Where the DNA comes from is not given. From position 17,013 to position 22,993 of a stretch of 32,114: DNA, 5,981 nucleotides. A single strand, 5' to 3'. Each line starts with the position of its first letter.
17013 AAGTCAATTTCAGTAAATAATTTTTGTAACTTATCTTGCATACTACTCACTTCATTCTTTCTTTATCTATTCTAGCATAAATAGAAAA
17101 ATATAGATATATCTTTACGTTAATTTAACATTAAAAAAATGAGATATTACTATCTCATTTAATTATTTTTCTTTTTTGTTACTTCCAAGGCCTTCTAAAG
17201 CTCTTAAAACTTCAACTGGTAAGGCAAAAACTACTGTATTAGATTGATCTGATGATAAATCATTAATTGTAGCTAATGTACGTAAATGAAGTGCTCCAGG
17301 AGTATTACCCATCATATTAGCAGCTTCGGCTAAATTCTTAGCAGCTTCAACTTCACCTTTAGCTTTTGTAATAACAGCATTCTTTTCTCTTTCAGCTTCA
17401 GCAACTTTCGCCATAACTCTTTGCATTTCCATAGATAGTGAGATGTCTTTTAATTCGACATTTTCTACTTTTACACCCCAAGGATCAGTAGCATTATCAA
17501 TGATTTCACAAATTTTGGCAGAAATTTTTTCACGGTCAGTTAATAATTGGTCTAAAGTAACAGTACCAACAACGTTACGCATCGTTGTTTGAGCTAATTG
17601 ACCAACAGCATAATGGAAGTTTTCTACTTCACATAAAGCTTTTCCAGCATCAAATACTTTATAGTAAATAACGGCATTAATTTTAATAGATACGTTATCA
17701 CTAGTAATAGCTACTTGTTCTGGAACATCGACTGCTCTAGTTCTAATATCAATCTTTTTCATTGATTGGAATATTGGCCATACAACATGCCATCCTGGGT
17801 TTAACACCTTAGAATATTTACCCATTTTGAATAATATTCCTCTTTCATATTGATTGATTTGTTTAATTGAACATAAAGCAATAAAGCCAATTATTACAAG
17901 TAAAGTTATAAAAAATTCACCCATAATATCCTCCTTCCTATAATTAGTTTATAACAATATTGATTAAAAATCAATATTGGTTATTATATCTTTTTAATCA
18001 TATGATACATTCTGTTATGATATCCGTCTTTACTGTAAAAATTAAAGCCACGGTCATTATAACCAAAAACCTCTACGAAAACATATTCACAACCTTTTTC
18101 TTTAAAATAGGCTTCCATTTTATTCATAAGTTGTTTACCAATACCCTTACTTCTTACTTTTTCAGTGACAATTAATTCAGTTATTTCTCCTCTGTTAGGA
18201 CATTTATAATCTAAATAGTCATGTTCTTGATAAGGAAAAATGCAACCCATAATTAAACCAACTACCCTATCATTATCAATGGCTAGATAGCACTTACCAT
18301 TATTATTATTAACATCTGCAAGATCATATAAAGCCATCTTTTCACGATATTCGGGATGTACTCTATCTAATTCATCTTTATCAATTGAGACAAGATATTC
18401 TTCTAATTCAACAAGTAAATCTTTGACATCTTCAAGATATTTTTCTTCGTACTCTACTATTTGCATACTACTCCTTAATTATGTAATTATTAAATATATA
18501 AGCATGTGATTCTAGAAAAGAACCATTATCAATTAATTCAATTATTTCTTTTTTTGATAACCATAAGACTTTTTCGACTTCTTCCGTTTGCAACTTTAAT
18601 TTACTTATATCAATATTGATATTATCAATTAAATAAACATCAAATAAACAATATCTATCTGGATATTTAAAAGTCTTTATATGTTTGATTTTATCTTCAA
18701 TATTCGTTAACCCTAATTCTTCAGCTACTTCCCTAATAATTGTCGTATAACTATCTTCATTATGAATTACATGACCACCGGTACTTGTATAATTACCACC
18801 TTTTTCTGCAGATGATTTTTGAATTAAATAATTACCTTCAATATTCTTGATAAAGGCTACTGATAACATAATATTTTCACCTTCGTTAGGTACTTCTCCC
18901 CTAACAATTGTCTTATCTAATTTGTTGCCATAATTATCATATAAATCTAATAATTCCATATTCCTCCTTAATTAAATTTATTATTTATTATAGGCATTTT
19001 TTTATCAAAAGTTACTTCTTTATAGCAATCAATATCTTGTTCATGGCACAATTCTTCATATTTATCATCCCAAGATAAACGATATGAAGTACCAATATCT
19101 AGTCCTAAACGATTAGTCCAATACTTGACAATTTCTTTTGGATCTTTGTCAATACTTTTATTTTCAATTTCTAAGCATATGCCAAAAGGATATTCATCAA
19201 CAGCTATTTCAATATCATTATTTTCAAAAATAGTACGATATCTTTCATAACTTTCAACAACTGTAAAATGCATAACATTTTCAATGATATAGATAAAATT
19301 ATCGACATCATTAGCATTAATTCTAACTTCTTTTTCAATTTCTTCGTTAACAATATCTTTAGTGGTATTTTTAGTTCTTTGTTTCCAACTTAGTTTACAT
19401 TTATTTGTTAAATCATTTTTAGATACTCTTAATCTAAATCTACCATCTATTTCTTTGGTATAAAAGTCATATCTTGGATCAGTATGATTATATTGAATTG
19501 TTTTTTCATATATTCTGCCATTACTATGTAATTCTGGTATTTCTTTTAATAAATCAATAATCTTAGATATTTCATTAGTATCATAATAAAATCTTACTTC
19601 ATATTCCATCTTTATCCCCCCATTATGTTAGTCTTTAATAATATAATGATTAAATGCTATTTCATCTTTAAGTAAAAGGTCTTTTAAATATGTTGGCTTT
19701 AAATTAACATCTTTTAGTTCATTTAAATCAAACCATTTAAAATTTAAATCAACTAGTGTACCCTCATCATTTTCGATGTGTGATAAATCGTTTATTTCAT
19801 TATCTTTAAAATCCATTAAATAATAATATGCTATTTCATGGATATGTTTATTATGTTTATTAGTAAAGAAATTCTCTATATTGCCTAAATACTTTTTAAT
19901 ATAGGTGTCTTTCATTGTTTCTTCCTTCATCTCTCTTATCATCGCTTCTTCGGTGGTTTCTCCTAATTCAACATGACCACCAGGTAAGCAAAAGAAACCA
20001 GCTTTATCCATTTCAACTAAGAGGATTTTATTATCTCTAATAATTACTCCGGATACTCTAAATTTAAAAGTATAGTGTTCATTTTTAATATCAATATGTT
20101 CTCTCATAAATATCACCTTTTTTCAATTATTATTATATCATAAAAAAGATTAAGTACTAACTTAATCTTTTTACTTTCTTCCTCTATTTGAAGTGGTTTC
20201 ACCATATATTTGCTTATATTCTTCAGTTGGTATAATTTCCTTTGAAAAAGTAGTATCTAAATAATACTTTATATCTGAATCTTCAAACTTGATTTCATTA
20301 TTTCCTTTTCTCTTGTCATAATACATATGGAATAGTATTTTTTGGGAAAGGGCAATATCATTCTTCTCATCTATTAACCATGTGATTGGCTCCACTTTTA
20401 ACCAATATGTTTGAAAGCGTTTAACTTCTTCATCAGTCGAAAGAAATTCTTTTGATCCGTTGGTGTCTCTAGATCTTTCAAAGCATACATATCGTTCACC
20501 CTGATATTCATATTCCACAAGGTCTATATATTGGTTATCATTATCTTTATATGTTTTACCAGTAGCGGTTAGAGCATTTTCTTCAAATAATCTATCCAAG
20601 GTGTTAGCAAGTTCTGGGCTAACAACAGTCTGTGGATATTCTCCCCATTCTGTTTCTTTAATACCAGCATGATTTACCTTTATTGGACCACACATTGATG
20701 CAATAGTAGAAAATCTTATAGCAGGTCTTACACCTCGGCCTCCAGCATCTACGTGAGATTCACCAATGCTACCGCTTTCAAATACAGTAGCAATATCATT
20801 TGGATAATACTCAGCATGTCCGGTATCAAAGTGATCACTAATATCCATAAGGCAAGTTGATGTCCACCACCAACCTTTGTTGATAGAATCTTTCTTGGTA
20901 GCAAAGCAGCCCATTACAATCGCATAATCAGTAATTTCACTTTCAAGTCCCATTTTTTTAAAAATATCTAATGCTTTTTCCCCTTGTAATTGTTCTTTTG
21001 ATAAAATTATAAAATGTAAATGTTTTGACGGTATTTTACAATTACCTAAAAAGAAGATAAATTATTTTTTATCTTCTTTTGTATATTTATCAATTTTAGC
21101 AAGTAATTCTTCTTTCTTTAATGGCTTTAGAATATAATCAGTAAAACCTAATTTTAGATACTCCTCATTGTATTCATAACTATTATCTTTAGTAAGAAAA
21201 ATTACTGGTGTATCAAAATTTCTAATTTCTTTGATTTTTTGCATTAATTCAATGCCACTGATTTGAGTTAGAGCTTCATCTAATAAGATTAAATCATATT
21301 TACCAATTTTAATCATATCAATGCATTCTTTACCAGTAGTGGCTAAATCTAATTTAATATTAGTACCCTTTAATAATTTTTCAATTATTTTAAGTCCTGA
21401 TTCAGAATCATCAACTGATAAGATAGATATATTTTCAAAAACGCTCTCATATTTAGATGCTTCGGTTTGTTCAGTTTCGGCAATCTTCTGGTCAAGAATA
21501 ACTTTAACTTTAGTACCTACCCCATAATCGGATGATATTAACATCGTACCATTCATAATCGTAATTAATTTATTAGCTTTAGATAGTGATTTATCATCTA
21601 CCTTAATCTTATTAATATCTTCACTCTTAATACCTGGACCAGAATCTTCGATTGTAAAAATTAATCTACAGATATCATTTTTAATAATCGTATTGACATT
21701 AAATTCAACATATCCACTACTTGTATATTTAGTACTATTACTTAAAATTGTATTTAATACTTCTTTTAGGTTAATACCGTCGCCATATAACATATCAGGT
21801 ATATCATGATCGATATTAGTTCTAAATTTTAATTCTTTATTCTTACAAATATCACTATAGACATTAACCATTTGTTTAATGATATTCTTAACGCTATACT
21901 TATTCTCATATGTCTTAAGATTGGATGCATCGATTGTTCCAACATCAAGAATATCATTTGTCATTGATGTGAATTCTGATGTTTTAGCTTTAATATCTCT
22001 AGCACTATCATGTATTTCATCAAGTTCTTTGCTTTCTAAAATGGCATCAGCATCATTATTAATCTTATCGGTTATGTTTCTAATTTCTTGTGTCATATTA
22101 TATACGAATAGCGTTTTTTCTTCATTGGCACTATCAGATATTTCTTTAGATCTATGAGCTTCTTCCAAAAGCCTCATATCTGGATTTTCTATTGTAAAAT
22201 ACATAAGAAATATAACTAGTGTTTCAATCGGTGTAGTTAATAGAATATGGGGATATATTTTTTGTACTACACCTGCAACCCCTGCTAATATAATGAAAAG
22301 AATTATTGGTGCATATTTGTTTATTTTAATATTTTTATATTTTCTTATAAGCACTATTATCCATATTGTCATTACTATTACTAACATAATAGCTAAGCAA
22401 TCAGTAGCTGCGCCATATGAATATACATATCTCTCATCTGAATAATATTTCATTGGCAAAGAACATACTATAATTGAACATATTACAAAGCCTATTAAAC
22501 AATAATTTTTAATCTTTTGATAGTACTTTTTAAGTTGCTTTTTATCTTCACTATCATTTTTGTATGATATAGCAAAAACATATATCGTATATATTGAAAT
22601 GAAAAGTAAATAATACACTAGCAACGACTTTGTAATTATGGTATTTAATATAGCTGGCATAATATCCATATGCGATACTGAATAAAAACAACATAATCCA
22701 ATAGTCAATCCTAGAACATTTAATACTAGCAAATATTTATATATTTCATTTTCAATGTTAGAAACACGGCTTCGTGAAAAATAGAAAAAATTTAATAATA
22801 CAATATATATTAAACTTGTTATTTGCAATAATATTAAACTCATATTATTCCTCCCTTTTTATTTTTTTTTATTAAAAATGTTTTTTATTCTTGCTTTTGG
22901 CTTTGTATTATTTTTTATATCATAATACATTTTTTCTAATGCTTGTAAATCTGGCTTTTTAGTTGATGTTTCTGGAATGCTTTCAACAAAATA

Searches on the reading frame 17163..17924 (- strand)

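Call 74: search_protein_families(library=pfam, proteins=[window:17163-17924:-], max_evalue=0.001)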
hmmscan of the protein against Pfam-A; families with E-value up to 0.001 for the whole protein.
window:17163-17924:- (253 aa): 2 families
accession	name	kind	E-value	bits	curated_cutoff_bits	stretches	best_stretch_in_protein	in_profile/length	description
PF01145.31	Band_7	-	1.7e-41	142.7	23.6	1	21-191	1-175/176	SPFH domain / Band 7 family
PF13421.11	Band_7_1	-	0.00081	19.5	24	0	111-175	141-207/211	SPFH domain-Band 7 family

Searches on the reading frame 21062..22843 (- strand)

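Call 8: search_protein_families(library=pfam, proteins=[window:21062-22843:-], max_evalue=0.1)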
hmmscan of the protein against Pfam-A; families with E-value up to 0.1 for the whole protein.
window:21062-22843:- (593 aa): 4 families
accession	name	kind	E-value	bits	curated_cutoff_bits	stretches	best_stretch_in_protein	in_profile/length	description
PF00072.30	Response_reg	-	7.7e-23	81.2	30.2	1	474-584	1-110/111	Response regulator receiver domain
PF02518.31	HATPase_c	-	1.9e-08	35.2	26.4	1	354-452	1-109/111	Histidine kinase-, DNA gyrase B-, and HSP90-like ATPase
PF10277.15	Frag1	-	0.019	15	30.3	1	9-163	63-214/220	Frag1/DRAM/Sfk1 family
PF20274.4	cREC_REC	-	0.043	14.9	27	0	498-547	15-68/88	Cyclic-phosphate processing Receiver domain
